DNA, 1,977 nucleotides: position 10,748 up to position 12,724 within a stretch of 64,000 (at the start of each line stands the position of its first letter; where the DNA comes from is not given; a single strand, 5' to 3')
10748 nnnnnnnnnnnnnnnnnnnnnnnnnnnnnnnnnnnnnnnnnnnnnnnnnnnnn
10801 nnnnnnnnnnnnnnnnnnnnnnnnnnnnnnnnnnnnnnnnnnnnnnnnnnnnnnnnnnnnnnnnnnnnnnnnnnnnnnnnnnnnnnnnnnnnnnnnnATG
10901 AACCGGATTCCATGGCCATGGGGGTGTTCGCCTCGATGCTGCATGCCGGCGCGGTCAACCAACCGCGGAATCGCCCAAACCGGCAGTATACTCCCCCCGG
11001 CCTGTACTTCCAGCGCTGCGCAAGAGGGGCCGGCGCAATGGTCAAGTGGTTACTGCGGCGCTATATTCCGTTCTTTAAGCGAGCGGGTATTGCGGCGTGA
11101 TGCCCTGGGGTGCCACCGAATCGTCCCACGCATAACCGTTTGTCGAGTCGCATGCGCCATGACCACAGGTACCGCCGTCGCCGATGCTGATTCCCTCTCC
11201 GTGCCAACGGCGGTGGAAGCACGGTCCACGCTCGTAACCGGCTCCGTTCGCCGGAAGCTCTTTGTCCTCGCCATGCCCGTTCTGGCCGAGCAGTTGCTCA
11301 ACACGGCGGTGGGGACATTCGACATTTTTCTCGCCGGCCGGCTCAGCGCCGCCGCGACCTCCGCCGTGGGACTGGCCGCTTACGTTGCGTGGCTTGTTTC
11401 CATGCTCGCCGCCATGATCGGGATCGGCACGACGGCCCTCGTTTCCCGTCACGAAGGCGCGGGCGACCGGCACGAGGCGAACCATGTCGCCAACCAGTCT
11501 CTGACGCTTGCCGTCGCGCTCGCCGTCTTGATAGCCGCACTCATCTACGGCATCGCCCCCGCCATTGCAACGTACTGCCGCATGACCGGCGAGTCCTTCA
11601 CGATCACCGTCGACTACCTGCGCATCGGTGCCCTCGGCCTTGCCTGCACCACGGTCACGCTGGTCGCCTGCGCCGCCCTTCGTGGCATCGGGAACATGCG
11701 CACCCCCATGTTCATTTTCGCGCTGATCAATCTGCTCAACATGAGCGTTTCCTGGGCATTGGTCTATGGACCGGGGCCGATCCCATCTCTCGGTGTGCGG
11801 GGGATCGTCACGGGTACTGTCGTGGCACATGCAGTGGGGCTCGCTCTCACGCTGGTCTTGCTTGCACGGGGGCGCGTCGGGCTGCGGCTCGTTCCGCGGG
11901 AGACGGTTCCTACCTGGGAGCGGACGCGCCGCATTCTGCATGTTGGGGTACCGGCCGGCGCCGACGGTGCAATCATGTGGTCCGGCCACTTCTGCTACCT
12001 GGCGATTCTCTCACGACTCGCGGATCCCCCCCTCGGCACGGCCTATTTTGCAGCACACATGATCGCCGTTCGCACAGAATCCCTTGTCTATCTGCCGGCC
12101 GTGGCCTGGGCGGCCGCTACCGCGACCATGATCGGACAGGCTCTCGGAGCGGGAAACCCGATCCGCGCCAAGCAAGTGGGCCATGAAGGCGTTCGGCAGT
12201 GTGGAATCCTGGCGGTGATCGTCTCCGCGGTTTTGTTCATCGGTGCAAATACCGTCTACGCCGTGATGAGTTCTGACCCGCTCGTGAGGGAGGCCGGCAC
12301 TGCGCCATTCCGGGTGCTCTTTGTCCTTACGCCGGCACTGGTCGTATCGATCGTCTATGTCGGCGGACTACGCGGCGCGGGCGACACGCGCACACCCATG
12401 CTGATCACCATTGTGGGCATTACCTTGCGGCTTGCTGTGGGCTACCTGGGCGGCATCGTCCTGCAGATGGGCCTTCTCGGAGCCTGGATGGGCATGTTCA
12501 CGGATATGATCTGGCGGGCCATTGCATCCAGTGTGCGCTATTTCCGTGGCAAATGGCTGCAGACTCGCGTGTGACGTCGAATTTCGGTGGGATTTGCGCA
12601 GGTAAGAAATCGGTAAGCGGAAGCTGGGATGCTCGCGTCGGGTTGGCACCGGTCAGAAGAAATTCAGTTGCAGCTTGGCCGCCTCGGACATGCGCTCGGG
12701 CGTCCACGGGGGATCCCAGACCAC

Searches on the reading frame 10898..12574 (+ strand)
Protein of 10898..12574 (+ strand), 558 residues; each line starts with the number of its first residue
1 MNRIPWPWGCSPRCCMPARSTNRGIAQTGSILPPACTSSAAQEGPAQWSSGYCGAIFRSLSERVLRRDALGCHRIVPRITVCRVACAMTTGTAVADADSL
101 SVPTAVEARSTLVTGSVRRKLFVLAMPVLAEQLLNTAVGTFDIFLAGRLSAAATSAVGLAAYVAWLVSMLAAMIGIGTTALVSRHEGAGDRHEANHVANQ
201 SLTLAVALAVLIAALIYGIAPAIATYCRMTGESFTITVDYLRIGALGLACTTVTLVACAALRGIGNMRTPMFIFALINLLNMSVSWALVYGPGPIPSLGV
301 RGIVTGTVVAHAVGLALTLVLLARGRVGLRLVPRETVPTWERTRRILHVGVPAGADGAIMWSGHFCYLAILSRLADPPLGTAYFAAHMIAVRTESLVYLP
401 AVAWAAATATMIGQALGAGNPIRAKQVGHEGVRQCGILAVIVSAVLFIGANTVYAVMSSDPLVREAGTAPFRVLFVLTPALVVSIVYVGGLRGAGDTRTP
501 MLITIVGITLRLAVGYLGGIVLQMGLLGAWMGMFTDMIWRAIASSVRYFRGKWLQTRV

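Call 74: find_encoding_contigs(protein=window:10898-12574:+, flank=10000, max_places=1)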
Protein window:10898-12574:+ (558 aa): no gene with exactly this product is on record in the collection.

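Call 75: search_protein_families(library=pfam, proteins=[window:10898-12574:+], max_evalue=0.001)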
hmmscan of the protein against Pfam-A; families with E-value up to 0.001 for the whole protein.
window:10898-12574:+ (558 aa): 1 family
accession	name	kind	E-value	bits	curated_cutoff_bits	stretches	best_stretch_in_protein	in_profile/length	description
PF01554.23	MatE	-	6.9e-45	153.1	24.9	2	127-286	1-160/161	MatE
